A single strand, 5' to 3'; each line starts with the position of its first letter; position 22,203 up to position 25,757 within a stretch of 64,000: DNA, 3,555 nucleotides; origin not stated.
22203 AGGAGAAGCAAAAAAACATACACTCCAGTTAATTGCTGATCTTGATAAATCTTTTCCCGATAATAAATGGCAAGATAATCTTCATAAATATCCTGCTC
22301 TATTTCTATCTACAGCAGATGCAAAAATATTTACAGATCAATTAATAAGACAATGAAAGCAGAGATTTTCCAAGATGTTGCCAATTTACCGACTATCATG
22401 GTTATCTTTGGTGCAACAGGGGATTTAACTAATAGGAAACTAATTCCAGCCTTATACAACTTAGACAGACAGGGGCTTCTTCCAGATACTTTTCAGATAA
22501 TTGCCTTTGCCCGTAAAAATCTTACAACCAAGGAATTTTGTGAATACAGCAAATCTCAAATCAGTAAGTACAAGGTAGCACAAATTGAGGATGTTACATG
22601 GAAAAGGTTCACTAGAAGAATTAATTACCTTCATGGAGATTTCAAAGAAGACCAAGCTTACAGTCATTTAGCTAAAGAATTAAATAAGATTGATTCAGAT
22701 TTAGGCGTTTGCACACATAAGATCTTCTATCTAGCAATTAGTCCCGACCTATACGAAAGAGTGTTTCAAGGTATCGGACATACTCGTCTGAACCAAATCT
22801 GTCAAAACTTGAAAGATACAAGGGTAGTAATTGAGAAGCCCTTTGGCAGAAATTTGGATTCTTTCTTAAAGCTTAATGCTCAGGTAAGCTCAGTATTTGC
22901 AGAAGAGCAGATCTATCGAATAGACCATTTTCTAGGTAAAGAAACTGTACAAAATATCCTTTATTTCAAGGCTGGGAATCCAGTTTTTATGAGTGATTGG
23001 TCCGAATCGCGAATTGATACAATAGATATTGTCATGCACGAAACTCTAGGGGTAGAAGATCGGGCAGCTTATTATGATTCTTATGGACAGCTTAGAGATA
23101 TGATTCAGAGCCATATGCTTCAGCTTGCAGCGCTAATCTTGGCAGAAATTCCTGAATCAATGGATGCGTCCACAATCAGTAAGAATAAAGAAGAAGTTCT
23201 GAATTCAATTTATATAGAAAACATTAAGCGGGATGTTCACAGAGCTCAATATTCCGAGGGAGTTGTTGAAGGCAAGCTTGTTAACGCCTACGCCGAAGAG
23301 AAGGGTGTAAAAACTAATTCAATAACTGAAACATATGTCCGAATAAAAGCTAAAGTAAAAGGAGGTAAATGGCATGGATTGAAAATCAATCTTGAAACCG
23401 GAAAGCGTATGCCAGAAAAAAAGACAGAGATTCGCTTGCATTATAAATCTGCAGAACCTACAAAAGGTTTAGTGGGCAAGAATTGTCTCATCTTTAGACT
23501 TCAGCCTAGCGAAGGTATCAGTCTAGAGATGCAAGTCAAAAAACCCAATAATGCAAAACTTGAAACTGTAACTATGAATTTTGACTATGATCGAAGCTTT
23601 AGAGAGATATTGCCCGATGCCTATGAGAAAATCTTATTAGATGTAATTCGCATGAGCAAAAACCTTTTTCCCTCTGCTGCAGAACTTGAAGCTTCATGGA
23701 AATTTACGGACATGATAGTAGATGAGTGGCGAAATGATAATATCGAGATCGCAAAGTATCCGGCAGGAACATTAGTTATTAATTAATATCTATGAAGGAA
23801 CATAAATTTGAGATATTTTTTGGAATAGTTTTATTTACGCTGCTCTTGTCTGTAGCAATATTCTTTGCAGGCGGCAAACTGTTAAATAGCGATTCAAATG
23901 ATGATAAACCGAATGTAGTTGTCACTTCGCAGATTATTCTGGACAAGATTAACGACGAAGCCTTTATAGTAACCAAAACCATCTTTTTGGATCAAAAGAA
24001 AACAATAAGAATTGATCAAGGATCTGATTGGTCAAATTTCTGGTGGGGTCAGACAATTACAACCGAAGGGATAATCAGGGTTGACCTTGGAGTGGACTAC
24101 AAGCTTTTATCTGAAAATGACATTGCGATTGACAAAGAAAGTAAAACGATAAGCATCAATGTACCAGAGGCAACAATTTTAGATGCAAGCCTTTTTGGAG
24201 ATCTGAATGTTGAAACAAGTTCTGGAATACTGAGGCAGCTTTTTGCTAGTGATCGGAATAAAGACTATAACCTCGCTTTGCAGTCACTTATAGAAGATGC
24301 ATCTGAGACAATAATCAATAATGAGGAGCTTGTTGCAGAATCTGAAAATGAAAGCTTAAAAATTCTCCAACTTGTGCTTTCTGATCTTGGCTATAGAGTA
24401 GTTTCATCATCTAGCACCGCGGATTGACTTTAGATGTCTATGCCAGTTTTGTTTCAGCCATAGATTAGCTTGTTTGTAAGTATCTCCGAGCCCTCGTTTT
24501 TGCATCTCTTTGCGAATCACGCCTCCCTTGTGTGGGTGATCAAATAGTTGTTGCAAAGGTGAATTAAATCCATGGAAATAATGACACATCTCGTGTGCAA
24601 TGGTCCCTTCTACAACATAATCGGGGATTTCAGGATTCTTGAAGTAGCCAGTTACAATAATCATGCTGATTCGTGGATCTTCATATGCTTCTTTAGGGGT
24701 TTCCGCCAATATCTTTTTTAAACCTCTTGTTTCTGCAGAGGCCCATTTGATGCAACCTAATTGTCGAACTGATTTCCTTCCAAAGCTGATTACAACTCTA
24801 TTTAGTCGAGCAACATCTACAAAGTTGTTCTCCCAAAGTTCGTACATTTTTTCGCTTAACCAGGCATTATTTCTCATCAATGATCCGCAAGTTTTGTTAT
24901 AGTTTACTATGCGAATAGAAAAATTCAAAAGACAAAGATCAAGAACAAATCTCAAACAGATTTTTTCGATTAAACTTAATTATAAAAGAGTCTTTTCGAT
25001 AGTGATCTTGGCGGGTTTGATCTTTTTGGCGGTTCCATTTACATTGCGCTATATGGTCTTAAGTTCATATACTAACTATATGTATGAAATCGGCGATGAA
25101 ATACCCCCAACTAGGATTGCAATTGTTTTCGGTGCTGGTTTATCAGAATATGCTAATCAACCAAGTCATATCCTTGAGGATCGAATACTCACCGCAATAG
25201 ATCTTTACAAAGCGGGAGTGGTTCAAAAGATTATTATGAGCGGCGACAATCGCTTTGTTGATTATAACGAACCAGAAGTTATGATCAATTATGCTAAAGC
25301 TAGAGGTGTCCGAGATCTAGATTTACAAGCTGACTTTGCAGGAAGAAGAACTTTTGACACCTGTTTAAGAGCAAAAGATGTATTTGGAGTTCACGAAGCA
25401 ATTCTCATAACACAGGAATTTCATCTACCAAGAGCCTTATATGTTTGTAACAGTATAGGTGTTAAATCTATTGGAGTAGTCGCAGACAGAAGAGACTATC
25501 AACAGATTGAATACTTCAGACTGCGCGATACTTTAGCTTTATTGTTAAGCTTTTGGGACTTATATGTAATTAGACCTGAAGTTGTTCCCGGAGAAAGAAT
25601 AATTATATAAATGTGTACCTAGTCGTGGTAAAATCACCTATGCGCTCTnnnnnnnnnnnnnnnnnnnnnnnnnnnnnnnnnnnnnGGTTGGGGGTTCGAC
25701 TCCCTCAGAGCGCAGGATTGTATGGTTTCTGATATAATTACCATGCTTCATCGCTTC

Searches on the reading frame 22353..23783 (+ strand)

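Call 13: search_protein_families(library=pfam, proteins=[window:22353-23783:+], max_evalue=0.001)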
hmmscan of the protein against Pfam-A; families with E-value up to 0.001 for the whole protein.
window:22353-23783:+ (477 aa): 2 families
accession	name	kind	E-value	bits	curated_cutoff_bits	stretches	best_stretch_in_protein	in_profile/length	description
PF02781.21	G6PD_C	-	8.4e-78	261.8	27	1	204-473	2-278/296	Glucose-6-phosphate dehydrogenase, C-terminal domain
PF00479.28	G6PD_N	-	8.5e-62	209.5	22.1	1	17-201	1-183/183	Glucose-6-phosphate dehydrogenase, NAD binding domain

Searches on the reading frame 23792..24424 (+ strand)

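Call 13: search_protein_families(library=pfam, proteins=[window:23792-24424:+], max_evalue=0.001)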
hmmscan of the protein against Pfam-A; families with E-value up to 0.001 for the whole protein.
window:23792-24424:+ (211 aa): 1 family
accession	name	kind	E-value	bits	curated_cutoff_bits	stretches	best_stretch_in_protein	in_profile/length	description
PF14014.11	DUF4230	-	7.4e-08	33.1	27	1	70-203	18-145/148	Protein of unknown function (DUF4230)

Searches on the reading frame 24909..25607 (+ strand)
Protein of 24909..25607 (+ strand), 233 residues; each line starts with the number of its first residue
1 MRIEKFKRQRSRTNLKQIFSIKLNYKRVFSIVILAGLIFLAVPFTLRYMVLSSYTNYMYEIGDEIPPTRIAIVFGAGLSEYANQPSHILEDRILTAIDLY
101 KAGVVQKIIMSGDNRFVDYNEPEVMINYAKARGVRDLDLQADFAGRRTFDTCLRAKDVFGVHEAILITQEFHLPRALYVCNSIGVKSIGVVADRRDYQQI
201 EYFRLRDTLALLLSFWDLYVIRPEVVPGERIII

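Call 13: search_protein_families(library=pfam, proteins=[window:24909-25607:+], max_evalue=0.001)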
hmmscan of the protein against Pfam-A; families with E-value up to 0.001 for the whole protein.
window:24909-25607:+ (233 aa): 1 family
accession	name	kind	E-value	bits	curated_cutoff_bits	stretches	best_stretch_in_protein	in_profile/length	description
PF02698.23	DUF218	-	1.7e-19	70.5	27.6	1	71-188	3-106/133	DUF218 domain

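Call 22: find_encoding_contigs(protein=window:24909-25607:+, flank=10000, max_places=10)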
Protein window:24909-25607:+ (233 aa): 12 contigs read that carry it; 10 places shown.
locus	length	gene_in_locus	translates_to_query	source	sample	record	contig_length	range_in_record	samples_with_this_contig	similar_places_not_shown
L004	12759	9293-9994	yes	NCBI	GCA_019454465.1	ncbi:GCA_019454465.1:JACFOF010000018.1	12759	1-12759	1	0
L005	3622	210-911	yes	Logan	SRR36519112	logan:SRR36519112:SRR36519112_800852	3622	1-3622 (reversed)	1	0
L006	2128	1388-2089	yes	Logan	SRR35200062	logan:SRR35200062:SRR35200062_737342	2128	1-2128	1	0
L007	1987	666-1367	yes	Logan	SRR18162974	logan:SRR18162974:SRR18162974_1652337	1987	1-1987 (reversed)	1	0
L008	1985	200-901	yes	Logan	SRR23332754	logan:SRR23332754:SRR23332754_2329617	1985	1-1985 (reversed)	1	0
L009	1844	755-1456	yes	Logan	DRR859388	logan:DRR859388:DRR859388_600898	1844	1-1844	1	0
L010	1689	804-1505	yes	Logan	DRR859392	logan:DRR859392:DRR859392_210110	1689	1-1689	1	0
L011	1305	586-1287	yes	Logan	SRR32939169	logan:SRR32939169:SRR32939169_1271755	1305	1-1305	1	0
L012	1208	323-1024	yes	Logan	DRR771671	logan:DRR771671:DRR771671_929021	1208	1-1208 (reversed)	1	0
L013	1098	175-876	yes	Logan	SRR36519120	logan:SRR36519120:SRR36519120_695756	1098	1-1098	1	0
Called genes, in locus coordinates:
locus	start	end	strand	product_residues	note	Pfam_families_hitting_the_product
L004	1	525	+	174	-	?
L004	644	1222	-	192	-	-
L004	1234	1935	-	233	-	-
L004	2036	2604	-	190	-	PF03816:LytR_cpsA_psr (weak)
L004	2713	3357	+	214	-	-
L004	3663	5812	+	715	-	PF00232:Glyco_hydro_1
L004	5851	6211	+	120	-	PF01182:Glucosamine_iso (faint)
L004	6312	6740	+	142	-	PF01182:Glucosamine_iso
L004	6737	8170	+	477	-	PF00479:G6PD_N, PF02781:G6PD_C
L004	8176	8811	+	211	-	PF14014:DUF4230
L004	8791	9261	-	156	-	-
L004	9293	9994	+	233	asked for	PF02698:DUF218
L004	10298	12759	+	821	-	PF02369:Big_1 (weak)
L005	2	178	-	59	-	?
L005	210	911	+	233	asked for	PF02698:DUF218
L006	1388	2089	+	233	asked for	PF02698:DUF218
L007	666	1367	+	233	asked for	PF02698:DUF218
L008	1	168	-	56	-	?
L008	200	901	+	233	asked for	PF02698:DUF218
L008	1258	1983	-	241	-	?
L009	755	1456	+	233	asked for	PF02698:DUF218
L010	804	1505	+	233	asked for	PF02698:DUF218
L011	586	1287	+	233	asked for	PF02698:DUF218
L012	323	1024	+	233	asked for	PF02698:DUF218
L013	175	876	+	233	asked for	PF02698:DUF218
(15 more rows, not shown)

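Call 68: search_protein_families(library=pfam, proteins=[L008:1258-1983:-], max_evalue=0.01)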
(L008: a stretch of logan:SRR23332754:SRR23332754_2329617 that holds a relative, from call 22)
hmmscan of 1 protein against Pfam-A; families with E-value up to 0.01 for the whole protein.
L008:1258-1983:- (241 aa): 15 families
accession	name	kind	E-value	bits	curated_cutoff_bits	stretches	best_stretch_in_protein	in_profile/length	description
PF00437.27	T2SSE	-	5.5e-43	147.5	24.9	1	13-169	136-282/370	Type II/IV secretion system protein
PF13401.12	AAA_22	-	5.6e-05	23.9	27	1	18-57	4-35/130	AAA domain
PF03215.21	Rad17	-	0.00028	21.3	23.8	1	14-82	40-110/186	Rad17 P-loop domain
PF13604.12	AAA_30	-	0.00028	21.1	27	1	11-53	10-51/191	AAA domain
PF13555.12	AAA_29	-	0.00033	20.8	27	1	19-46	22-49/61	P-loop containing region of AAA domain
PF13173.12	AAA_14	-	0.0008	19.9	27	1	20-67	3-52/129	AAA domain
PF13476.12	AAA_23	-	0.0012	20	27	1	17-39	17-39/201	AAA domain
PF25199.1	nSTAND_NTPase5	-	0.0016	18.7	34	1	14-63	36-85/145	Novel STAND NTPase 5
PF20720.3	nSTAND3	-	0.0017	18.5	27.2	1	18-62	16-59/155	Novel STAND NTPase 3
PF13191.12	AAA_16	-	0.002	19.1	32.6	1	19-50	24-55/167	AAA ATPase domain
PF00005.33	ABC_tran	-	0.0026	18.8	25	1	21-60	13-51/137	ABC transporter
PF04851.21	ResIII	-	0.0031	17.9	22.5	1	19-136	23-146/164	Type III restriction enzyme, res subunit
PF13245.12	AAA_19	-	0.0036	17.9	25.1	0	16-50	8-42/134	AAA domain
PF00265.24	TK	-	0.0037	17.6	20.6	1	21-122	3-109/176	Thymidine kinase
PF03266.21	NTPase_1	-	0.0047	17.2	23.9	0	22-50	2-29/168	NTPase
